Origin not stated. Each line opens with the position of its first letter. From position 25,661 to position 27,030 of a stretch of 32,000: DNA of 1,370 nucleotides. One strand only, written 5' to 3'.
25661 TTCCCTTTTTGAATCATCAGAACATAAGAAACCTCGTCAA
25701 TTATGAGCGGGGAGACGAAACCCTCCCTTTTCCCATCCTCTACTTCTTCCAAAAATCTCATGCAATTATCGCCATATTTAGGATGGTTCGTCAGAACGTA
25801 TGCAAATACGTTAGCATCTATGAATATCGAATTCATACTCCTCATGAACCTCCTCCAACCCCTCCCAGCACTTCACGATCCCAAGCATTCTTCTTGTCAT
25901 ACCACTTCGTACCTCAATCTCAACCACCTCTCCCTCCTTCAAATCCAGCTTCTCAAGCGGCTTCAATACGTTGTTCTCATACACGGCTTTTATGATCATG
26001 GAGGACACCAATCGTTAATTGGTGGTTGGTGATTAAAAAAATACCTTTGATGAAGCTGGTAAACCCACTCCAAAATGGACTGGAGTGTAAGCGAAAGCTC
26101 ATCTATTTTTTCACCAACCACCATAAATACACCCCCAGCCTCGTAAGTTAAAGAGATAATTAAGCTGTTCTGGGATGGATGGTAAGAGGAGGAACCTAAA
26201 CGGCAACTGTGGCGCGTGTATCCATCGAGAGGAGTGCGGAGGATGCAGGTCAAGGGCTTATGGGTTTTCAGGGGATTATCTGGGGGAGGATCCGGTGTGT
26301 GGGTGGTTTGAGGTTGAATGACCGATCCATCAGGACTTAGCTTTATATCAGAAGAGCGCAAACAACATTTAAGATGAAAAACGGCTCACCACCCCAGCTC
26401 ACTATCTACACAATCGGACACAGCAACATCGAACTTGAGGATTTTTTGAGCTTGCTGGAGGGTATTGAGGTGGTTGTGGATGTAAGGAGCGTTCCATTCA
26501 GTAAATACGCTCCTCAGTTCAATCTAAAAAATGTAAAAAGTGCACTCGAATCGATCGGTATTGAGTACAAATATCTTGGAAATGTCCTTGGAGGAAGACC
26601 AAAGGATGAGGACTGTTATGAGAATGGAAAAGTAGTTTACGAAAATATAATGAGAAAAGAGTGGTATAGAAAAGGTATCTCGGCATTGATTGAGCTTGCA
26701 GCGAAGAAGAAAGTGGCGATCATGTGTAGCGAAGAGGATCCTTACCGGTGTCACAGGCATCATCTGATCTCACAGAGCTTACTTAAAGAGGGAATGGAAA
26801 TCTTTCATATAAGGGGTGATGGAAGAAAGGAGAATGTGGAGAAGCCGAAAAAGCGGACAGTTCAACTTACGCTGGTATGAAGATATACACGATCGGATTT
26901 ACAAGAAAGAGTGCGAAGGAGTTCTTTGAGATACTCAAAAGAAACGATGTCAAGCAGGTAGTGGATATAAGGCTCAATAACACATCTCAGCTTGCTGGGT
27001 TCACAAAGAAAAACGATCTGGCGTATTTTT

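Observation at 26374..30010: Translationally coupled DUF488-DUF488-RecQ(extended) module: candidate undescribed nucleic-acid surveillance / defence (or mobile-element repair) system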

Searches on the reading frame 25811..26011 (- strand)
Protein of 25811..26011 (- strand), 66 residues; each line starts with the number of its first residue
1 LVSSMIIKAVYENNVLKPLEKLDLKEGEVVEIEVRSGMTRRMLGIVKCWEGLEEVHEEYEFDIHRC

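Call 16: search_protein_families(library=pfam, proteins=[window:25811-26011:-], max_evalue=0.001)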
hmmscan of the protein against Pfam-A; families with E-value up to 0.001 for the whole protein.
window:25811-26011:- (66 aa): 1 family
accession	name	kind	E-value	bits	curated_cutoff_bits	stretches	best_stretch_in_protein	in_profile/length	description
PF01954.22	AF2212-like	-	8.2e-15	55.4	21.6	1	5-58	3-56/59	AF2212-like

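Call 36: search_protein_families(library=padloc, proteins=[window:25811-26011:-], max_evalue=1)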
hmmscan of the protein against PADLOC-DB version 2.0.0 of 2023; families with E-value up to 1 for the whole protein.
window:25811-26011:- (66 aa): 0 families

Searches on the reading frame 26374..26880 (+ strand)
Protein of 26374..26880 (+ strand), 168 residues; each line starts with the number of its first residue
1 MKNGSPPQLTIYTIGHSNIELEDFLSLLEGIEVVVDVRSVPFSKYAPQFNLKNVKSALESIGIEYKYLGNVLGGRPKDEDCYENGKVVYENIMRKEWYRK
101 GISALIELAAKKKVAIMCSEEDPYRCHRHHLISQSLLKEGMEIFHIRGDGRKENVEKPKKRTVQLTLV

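Call 4: search_protein_families(library=pfam, proteins=[window:26374-26880:+], max_evalue=0.01)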
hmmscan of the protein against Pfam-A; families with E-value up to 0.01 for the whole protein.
window:26374-26880:+ (168 aa): 2 families
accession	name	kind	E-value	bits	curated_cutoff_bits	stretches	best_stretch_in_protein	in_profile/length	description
PF04343.18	DUF488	-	5.2e-22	79.2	22.2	1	29-131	12-117/121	Domain of unknown function DUF488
PF22751.1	DUF488-N3a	-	0.00011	23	27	1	89-136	67-114/118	Active DUF488-N3 subclade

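Call 30: search_protein_families(library=ncbifam, proteins=[window:26374-26880:+], max_evalue=0.01)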
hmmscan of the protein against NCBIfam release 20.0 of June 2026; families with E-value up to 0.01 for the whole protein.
window:26374-26880:+ (168 aa): 0 families

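Call 31: search_protein_families(library=padloc, proteins=[window:26374-26880:+], max_evalue=0.01)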
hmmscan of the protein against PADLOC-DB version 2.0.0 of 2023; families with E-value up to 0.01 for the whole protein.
window:26374-26880:+ (168 aa): 4 families
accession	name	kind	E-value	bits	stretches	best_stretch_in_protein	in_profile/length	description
PDLC04657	PDC-M45B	-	2.1e-52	175.7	1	10-164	5-161/204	-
PDLC04505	PDC-M19A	-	2.6e-16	57.9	1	9-134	149-280/294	-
PDLC04504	PDC-M19A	-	3.8e-11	40.8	1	9-133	89-219/234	-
PDLC04658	PDC-M45C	-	3.4e-07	28.1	1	10-133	2-129/145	-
